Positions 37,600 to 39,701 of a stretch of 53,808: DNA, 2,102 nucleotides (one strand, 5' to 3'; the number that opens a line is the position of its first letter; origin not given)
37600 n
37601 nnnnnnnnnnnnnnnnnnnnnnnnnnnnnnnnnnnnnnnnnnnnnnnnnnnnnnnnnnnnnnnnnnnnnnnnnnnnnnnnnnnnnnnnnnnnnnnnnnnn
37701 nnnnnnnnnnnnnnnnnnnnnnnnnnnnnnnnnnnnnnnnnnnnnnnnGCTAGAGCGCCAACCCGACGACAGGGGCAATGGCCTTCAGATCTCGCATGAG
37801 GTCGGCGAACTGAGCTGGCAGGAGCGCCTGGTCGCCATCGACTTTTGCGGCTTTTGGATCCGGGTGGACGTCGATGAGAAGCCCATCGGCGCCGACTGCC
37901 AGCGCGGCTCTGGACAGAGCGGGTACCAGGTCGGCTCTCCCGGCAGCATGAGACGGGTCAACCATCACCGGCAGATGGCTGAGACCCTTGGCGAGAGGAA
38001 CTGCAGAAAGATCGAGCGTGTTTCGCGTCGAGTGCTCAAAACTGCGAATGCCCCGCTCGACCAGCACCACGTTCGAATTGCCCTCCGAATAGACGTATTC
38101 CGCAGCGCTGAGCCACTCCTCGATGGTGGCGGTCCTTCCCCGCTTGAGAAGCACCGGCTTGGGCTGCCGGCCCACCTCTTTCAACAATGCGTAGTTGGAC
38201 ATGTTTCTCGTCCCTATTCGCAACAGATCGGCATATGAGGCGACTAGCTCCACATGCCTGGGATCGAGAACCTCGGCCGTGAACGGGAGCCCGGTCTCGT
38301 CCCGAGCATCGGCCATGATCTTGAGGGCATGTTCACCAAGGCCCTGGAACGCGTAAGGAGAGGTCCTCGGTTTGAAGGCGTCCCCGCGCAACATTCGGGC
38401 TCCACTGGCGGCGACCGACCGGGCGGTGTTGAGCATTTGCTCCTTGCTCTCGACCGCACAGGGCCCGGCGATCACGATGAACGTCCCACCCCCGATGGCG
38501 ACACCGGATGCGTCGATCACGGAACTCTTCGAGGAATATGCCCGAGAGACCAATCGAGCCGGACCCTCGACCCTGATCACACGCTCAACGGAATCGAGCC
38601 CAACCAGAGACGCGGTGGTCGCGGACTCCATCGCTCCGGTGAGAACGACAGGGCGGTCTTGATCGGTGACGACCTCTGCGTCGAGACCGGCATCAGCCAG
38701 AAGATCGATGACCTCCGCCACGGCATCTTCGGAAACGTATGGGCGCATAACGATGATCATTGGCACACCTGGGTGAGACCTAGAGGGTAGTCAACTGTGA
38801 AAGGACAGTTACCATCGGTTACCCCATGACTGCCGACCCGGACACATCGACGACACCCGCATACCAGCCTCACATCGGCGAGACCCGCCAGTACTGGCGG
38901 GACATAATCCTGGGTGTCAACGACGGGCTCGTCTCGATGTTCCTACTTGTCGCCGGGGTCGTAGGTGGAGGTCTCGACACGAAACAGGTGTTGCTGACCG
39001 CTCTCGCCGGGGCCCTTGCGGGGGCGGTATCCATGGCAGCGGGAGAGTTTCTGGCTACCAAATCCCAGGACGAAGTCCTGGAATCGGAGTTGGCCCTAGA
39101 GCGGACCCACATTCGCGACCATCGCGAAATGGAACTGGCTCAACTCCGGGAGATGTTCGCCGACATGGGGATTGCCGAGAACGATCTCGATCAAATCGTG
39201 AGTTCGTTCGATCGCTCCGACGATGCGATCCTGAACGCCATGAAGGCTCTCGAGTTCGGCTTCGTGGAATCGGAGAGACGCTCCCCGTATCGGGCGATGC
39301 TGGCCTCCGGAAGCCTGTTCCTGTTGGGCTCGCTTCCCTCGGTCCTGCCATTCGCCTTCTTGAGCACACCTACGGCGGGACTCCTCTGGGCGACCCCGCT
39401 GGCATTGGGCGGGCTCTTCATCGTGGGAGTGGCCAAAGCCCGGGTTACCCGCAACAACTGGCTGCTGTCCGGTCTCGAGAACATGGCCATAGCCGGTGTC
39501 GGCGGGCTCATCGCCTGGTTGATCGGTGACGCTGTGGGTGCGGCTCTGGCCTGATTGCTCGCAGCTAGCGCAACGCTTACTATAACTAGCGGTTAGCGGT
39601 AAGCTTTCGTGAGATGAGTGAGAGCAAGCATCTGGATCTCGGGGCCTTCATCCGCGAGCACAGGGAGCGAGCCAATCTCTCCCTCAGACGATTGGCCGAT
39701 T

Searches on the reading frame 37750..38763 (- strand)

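Call 54: search_protein_families(library=pfam, proteins=[window:37750-38763:-], max_evalue=0.00001)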
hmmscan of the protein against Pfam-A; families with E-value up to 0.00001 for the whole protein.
window:37750-38763:- (337 aa): 3 families
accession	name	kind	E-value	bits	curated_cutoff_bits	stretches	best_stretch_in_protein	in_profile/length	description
PF00793.26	DAHP_synth_1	-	1.2e-76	257.6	25.5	1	85-325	6-263/270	DAHP synthetase I family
PF18152.6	DAHP_snth_FXD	-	3.1e-08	33.8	27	1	2-66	1-66/67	DAHP synthase ferredoxin-like domain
PF03102.20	NeuB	-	7.9e-07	29.2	22.1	1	142-235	53-146/241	NeuB family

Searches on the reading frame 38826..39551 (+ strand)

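Call 54: search_protein_families(library=pfam, proteins=[window:38826-39551:+], max_evalue=0.00001)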
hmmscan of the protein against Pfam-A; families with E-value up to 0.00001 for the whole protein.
window:38826-39551:+ (242 aa): 1 family
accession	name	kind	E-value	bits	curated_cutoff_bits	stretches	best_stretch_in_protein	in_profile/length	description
PF01988.24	VIT1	-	4.5e-54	183.9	28.1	1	25-234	2-213/214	VIT family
